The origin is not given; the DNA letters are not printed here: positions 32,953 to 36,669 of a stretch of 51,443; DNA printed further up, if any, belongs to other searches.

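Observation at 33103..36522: Giant 1139-aa hook protein FlgE with a ~700-aa insertion containing tandem DxDxDG-like modules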

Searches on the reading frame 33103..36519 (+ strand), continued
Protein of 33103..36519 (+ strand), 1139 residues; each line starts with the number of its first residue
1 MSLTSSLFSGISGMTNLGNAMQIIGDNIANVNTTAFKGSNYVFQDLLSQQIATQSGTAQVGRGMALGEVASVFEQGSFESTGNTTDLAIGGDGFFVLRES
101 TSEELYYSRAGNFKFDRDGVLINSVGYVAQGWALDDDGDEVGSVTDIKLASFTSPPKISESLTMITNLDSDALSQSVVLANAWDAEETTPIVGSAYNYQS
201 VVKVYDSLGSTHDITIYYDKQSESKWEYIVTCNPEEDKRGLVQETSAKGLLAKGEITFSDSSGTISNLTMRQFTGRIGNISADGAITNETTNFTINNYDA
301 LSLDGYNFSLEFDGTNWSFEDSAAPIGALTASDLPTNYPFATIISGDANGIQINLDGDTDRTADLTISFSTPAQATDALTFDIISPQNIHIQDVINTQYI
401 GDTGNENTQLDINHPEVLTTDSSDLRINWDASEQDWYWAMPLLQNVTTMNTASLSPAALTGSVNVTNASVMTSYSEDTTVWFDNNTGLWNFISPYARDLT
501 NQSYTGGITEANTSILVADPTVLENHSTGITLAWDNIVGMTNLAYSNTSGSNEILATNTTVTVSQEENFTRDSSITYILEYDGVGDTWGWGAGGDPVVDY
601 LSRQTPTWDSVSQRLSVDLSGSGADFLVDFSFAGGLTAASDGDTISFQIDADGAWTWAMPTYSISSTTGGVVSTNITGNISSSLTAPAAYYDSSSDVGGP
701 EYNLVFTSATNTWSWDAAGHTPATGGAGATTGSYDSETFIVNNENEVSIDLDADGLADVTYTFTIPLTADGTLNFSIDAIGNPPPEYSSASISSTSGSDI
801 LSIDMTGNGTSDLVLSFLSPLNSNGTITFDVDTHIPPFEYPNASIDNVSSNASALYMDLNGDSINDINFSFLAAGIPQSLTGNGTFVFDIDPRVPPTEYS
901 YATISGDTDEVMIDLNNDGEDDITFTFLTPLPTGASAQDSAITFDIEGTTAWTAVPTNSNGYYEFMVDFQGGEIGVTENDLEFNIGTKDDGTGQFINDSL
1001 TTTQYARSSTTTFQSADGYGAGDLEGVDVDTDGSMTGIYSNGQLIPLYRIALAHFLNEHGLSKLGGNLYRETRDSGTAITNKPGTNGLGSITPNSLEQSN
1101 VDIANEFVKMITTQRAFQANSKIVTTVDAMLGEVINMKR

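Call 6: find_homologous_proteins(query=window:33103-36519:+, max_evalue=0.00001)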
Query window:33103-36519:+ (1139 aa): 760 proteins with E <= 0.00001 among 8000 candidates; the best 120 are listed.
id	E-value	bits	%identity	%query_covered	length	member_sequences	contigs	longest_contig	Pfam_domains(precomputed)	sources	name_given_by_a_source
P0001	0.0e+0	2348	93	100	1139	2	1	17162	PF06429.19,PF00460.26,PF22692.2,PF07559.20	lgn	-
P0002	0.0e+0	2258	88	100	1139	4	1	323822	PF06429.19,PF22692.2,PF07559.20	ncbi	ncbi:MAG: flagellar hook-basal body complex protein [Pseudomonadota bacterium]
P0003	0.0e+0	2186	86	100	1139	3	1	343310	PF06429.19,PF00460.26,PF22692.2,PF07559.20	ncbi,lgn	-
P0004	0.0e+0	2164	85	99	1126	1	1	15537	PF06429.19,PF22692.2,PF07559.20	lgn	-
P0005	0.0e+0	1684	67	100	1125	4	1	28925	PF06429.19,PF00460.26,PF22692.2,PF07559.20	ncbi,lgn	ncbi:MAG: flagellar hook-basal body complex protein [Thermodesulfobacteriota bacterium]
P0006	0.0e+0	1669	67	100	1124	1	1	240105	PF06429.19,PF00460.26,PF22692.2,PF07559.20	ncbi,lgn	-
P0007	0.0e+0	1636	66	100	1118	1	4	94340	PF06429.19,PF00460.26,PF22692.2,PF07559.20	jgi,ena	-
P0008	0.0e+0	1625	66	100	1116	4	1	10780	PF06429.19,PF00460.26,PF22692.2,PF07559.20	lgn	-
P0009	0.0e+0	1392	59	100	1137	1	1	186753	PF06429.19,PF00460.26,PF22692.2,PF07559.20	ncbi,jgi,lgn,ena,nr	ncbi:MAG: flagellar hook-basal body complex protein [Proteobacteria bacterium]|nr:flagellar hook-bas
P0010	0.0e+0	1367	87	65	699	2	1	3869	PF00460.26,PF22692.2,PF07559.20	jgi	-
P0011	0.0e+0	1367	58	100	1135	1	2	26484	PF06429.19,PF00460.26,PF22692.2,PF07559.20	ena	-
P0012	0.0e+0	1347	56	100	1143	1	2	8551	PF06429.19,PF00460.26,PF22692.2,PF07559.20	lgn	-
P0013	0.0e+0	1301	55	100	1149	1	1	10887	PF06429.19,PF00460.26,PF22692.2,PF07559.20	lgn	-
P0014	1.2e-278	946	53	46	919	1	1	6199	PF06429.19,PF00460.26,PF22692.2,PF07559.20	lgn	-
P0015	9.1e-275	933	56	43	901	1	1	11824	PF06429.19,PF00460.26,PF22692.2,PF07559.20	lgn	-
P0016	3.2e-273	928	44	58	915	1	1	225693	PF06429.19,PF00460.26,PF22692.2,PF07559.20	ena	-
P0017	2.7e-270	918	53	43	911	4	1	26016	PF06429.19,PF00460.26,PF22692.2,PF07559.20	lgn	-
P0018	6.8e-264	897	51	45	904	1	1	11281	PF06429.19,PF00460.26,PF22692.2,PF07559.20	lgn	-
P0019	1.7e-260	886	52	47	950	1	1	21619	PF06429.19,PF00460.26,PF22692.2,PF07559.20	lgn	-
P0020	2.3e-260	885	48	53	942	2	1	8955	PF06429.19,PF00460.26,PF22692.2,PF07559.20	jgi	jgi:flagellar hook protein FlgE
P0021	2.5e-258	879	52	44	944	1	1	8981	PF06429.19,PF00460.26,PF22692.2,PF07559.20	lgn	-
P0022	7.4e-254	864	52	47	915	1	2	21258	PF06429.19,PF00460.26,PF22692.2,PF07559.20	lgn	-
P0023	2.9e-253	862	52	44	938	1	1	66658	PF06429.19,PF00460.26,PF22692.2,PF07559.20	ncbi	-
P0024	1.3e-252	860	53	44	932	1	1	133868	PF06429.19,PF00460.26,PF22692.2,PF07559.20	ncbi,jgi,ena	-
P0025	1.9e-252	859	45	59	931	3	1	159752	PF06429.19,PF00460.26,PF22692.2,PF07559.20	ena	-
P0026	3.1e-252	858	52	44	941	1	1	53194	PF06429.19,PF22692.2,PF07559.20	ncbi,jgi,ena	-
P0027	4.5e-252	858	50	46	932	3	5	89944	PF06429.19,PF00460.26,PF22692.2,PF07559.20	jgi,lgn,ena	jgi:flagellar hook protein FlgE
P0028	9.6e-252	857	47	50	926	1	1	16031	PF06429.19,PF00460.26,PF22692.2,PF07559.20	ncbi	-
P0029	1.9e-251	856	56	39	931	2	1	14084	PF06429.19,PF00460.26,PF22692.2,PF07559.20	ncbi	-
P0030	2.2e-251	856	45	57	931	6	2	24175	PF06429.19,PF00460.26,PF22692.2,PF07559.20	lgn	-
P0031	2.9e-251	855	53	44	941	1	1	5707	PF06429.19,PF00460.26,PF22692.2,PF07559.20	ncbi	-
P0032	3.9e-251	855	45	57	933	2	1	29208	PF06429.19,PF00460.26,PF22692.2,PF07559.20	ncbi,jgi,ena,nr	ncbi:MAG: flagellar hook-basal body complex protein [Desulforegulaceae bacterium]|nr:flagellar hook-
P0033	8.2e-251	854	48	47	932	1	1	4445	PF06429.19,PF22692.2,PF07559.20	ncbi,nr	ncbi:flagellar hook-basal body complex protein [Desulfobacterales bacterium HSG17]|nr:flagellar hook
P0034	1.9e-250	852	52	44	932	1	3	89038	PF06429.19,PF00460.26,PF22692.2,PF07559.20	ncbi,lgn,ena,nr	ncbi:MAG: flagellar hook-basal body complex protein [Desulfobacterales bacterium]|nr:flagellar hook-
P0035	2.1e-250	852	51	44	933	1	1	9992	PF06429.19,PF00460.26,PF22692.2,PF07559.20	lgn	-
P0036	2.7e-250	852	52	44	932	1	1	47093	PF06429.19,PF00460.26,PF22692.2,PF07559.20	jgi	jgi:flagellar hook protein FlgE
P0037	5.2e-250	851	40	73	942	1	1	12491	PF06429.19,PF22692.2,PF07559.20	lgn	-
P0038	5.5e-250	851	51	44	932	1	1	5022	PF06429.19,PF00460.26,PF22692.2,PF07559.20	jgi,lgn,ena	-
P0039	6.2e-250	851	47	50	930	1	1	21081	PF06429.19,PF00460.26,PF22692.2,PF07559.20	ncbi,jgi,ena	-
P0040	6.6e-250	851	52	44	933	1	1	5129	PF06429.19,PF22692.2,PF07559.20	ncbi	-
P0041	7.7e-250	850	50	45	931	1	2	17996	PF06429.19,PF00460.26,PF22692.2,PF07559.20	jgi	jgi:flagellar hook protein FlgE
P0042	9.1e-250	850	52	44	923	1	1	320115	PF06429.19,PF00460.26,PF22692.2,PF07559.20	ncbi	ncbi:MAG: flagellar hook-basal body complex protein [Pseudomonadota bacterium]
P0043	1.2e-249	850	49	47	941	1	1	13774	PF06429.19,PF00460.26,PF22692.2,PF07559.20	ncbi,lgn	-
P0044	1.3e-249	850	52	43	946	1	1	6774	PF06429.19,PF00460.26,PF22692.2,PF07559.20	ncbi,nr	ncbi:MAG: flagellar hook-basal body complex protein [Thermodesulfobacteriota bacterium]|nr:flagellar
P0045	1.3e-249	850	48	48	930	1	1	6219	PF06429.19,PF00460.26,PF22692.2,PF07559.20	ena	-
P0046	1.4e-249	850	51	43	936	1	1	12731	PF06429.19,PF00460.26,PF22692.2,PF07559.20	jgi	-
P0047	1.5e-249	849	52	44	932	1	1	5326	PF06429.19,PF00460.26,PF22692.2,PF07559.20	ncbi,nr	ncbi:MAG: flagellar hook-basal body complex protein [Desulfobacteraceae bacterium]|nr:flagellar hook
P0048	1.8e-249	849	45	57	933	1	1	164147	PF06429.19,PF00460.26,PF22692.2,PF07559.20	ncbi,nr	ncbi:MAG: flagellar hook-basal body complex protein [Desulfobacteraceae bacterium]|nr:flagellar hook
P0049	2.5e-249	849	41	67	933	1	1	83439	PF06429.19,PF00460.26,PF22692.2,PF07559.20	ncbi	-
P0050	5.5e-249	848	51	44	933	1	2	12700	PF06429.19,PF00460.26,PF22692.2,PF07559.20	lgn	-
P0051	8.7e-249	847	51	44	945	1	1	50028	PF06429.19,PF22692.2,PF07559.20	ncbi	ncbi:MAG: flagellar hook-basal body complex protein [Pseudomonadota bacterium]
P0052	8.8e-249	847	48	51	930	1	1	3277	PF06429.19,PF00460.26,PF22692.2,PF07559.20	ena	-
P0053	1.3e-248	846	49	47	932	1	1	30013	PF06429.19,PF22692.2,PF07559.20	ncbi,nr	ncbi:MAG: flagellar hook-basal body complex protein [Proteobacteria bacterium]|nr:flagellar hook-bas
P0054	1.6e-248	846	51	44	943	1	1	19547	PF06429.19,PF00460.26,PF22692.2,PF07559.20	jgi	-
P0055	2.3e-248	846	51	46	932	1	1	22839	PF06429.19,PF00460.26,PF22692.2,PF07559.20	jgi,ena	jgi:flagellar hook protein FlgE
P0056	2.5e-248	845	39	67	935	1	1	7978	PF06429.19,PF00460.26,PF22692.2,PF07559.20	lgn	-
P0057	2.5e-248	845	41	58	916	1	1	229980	PF06429.19,PF00460.26,PF22692.2,PF07559.20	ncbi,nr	ncbi:MAG: flagellar hook-basal body complex protein [Desulfobacterium sp.]|nr:flagellar hook-basal b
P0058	5.5e-248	844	52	44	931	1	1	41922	PF06429.19,PF00460.26,PF22692.2,PF07559.20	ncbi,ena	-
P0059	6.3e-248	844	50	46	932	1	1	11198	PF06429.19,PF00460.26,PF22692.2,PF07559.20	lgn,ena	-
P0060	6.5e-248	844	40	67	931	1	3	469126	PF06429.19,PF00460.26,PF22692.2,PF07559.20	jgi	jgi:flagellar hook protein FlgE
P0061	1.2e-247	843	51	44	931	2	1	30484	PF06429.19,PF00460.26,PF22692.2,PF07559.20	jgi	-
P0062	1.5e-247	843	51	44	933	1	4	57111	PF06429.19,PF00460.26,PF22692.2,PF07559.20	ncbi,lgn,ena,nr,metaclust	ncbi:MAG: flagellin biosynthesis protein FlgE [Desulfobacterales bacterium RIFOXYA12_FULL_46_15]|nr:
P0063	1.7e-247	843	49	47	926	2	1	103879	PF06429.19,PF00460.26,PF22692.2,PF07559.20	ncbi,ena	-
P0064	2.3e-247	842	50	44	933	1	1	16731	PF06429.19,PF22692.2,PF07559.20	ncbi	-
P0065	2.8e-247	842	51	44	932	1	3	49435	PF06429.19,PF00460.26,PF22692.2,PF07559.20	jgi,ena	jgi:flagellar hook-basal body protein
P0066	3.5e-247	842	40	67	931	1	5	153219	PF06429.19,PF22692.2,PF07559.20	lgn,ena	-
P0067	4.0e-247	841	50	46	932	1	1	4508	PF06429.19,PF00460.26,PF22692.2,PF07559.20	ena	-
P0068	4.2e-247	841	44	57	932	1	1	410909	PF06429.19,PF00460.26,PF22692.2,PF07559.20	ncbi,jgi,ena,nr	ncbi:MAG: flagellar hook-basal body complex protein [Desulforegulaceae bacterium]|nr:flagellar hook-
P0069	5.9e-247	841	52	43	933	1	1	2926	PF06429.19,PF00460.26,PF22692.2,PF07559.20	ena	-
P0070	7.7e-247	840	44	57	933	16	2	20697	PF06429.19,PF00460.26,PF22692.2,PF07559.20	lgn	-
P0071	8.4e-247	840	51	44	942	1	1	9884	PF06429.19,PF22692.2,PF07559.20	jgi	-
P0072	1.2e-246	840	45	57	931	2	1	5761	PF06429.19,PF00460.26,PF22692.2,PF07559.20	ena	-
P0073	1.8e-246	839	52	43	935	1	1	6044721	PF06429.19,PF00460.26,PF22692.2,PF07559.20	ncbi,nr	ncbi:MAG: flagellar hook-basal body complex protein [Desulfobacter sp.]|nr:MAG: flagellar hook-basal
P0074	2.6e-246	839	41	100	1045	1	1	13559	PF06429.19,PF00460.26,PF22692.2,PF07559.20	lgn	-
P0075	2.6e-246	839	44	56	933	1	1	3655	PF06429.19,PF00460.26,PF22692.2,PF07559.20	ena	-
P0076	3.3e-246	838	49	47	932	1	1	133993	PF06429.19,PF00460.26,PF22692.2,PF07559.20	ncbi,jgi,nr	ncbi:MAG: flagellar hook-basal body complex protein [Deltaproteobacteria bacterium]|nr:flagellar hoo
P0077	4.7e-246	838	50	44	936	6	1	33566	PF06429.19,PF00460.26,PF22692.2,PF07559.20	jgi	jgi:flagellar hook protein FlgE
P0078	4.7e-246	838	51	43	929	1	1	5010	PF06429.19,PF00460.26,PF22692.2,PF07559.20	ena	-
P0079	5.7e-246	838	50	44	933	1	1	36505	PF06429.19,PF00460.26,PF22692.2,PF07559.20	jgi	jgi:flagellar hook-basal body protein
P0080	5.8e-246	838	51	44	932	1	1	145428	PF06429.19,PF00460.26,PF22692.2,PF07559.20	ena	-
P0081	7.9e-246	837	46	59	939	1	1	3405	PF06429.19,PF22692.2,PF07559.20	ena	-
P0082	1.2e-245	837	50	44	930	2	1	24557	PF06429.19,PF22692.2,PF07559.20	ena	-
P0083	1.3e-245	836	51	44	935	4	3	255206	PF06429.19,PF22692.2,PF07559.20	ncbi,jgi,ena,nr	ncbi:MAG: flagellar hook-basal body complex protein [Proteobacteria bacterium]|nr:flagellar hook-bas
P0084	1.4e-245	836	50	46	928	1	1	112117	PF06429.19,PF00460.26,PF22692.2,PF07559.20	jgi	jgi:flagellar hook-basal body protein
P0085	2.4e-245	836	49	47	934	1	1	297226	PF06429.19,PF00460.26,PF22692.2,PF07559.20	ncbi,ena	-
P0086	3.4e-245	835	52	43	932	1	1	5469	PF06429.19,PF00460.26,PF22692.2,PF07559.20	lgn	-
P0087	3.5e-245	835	50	45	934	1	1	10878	PF06429.19,PF00460.26,PF22692.2,PF07559.20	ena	-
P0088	4.7e-245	835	50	47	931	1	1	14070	PF06429.19,PF00460.26,PF22692.2,PF07559.20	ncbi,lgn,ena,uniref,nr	ncbi:MAG: flagellar hook-basal body complex protein [Desulfobacula sp.]|uniref:flagellar hook-basal 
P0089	5.5e-245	834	44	57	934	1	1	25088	PF06429.19,PF00460.26,PF22692.2,PF07559.20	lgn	-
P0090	6.6e-245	834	41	100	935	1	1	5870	PF06429.19,PF00460.26,PF22692.2,PF07559.20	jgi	jgi:flagellar hook protein FlgE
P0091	8.6e-245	834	52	43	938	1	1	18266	PF06429.19,PF00460.26,PF22692.2,PF07559.20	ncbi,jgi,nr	ncbi:MAG: flagellar hook-basal body complex protein [Desulfotignum sp.]|jgi:flagellar hook protein F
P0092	8.8e-245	834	44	57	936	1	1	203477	PF06429.19,PF22692.2,PF07559.20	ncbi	ncbi:MAG: flagellar hook-basal body complex protein [Pseudomonadota bacterium]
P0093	1.7e-244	833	50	44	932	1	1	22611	PF06429.19,PF00460.26,PF22692.2,PF07559.20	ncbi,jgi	ncbi:MAG: flagellar hook-basal body complex protein [Desulfobacula sp.]|jgi:flagellar hook protein F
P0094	1.8e-244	833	56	39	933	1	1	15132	PF06429.19,PF22692.2,PF07559.20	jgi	jgi:flagellar hook-basal body protein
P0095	4.5e-244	831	55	39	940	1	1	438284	PF06429.19,PF00460.26,PF22692.2,PF07559.20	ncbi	-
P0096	7.9e-244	831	51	43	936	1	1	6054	PF06429.19,PF00460.26,PF22692.2,PF07559.20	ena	-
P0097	9.6e-244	830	54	41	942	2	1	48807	PF06429.19,PF00460.26,PF22692.2,PF07559.20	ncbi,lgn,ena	-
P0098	1.1e-243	830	50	44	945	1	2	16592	PF06429.19,PF22692.2,PF07559.20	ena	-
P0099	1.4e-243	830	51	43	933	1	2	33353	PF06429.19,PF22692.2,PF07559.20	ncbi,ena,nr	ncbi:MAG: flagellar hook-basal body complex protein [Desulfobacteraceae bacterium]|nr:MAG: flagellar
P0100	2.9e-243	829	54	39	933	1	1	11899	PF06429.19,PF00460.26,PF22692.2,PF07559.20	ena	-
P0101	7.7e-243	827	49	47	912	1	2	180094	PF06429.19,PF00460.26,PF22692.2,PF07559.20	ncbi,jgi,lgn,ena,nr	ncbi:MAG: flagellar hook-basal body complex protein [Desulfobacterium sp.]|jgi:flagellar hook protei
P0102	8.0e-243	827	47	48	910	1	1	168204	PF06429.19,PF00460.26,PF22692.2,PF07559.20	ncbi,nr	ncbi:MAG: flagellar hook-basal body complex protein [Desulfobacteraceae bacterium]|nr:flagellar hook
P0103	1.7e-242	826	50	43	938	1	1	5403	PF06429.19,PF00460.26,PF22692.2,PF07559.20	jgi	-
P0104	3.3e-242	825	51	43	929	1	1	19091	PF06429.19,PF00460.26,PF22692.2,PF07559.20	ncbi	-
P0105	7.1e-242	824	55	38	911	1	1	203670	PF06429.19,PF00460.26,PF22692.2,PF07559.20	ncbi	-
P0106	9.3e-242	824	43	60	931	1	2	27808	PF06429.19,PF00460.26,PF22692.2,PF07559.20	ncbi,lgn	-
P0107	2.3e-241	822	51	43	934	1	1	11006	PF06429.19,PF22692.2,PF07559.20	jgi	jgi:flagellar hook-basal body protein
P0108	2.5e-241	822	50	44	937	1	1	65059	PF06429.19,PF00460.26,PF22692.2,PF07559.20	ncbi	-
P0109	3.5e-241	822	51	44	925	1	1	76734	PF06429.19,PF00460.26,PF22692.2,PF07559.20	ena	-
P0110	4.3e-241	821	41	67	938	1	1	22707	PF06429.19,PF00460.26,PF22692.2,PF07559.20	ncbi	-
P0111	5.1e-241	821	43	57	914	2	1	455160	PF06429.19,PF00460.26,PF22692.2,PF07559.20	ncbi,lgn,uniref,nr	ncbi:flagellar hook-basal body complex protein [Desulfobotulus mexicanus]|uniref:Flagellar hook prot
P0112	6.8e-241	821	47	45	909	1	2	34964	PF06429.19,PF22692.2,PF07559.20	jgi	-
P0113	9.6e-241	820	48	47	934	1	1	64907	PF06429.19,PF00460.26,PF22692.2,PF07559.20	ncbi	-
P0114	1.5e-240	820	53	39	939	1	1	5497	PF06429.19,PF22692.2,PF07559.20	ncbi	-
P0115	2.1e-240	819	50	43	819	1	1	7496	PF06429.19,PF00460.26,PF22692.2,PF07559.20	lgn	-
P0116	3.7e-240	818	54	39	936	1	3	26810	PF06429.19,PF00460.26,PF22692.2,PF07559.20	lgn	-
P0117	1.4e-239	816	39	67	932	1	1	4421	PF06429.19,PF00460.26,PF22692.2,PF07559.20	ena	-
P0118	1.4e-239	816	49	43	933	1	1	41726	PF06429.19,PF00460.26,PF22692.2,PF07559.20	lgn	-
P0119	1.7e-239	816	50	44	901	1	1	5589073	PF06429.19,PF00460.26,PF22692.2,PF07559.20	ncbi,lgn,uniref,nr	ncbi:FlgE [Desulforapulum autotrophicum HRM2]|uniref:Flagellar hook protein FlgE n=1 Tax=Desulforapu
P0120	2.4e-239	816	50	44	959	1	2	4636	PF06429.19,PF00460.26,PF22692.2,PF07559.20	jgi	-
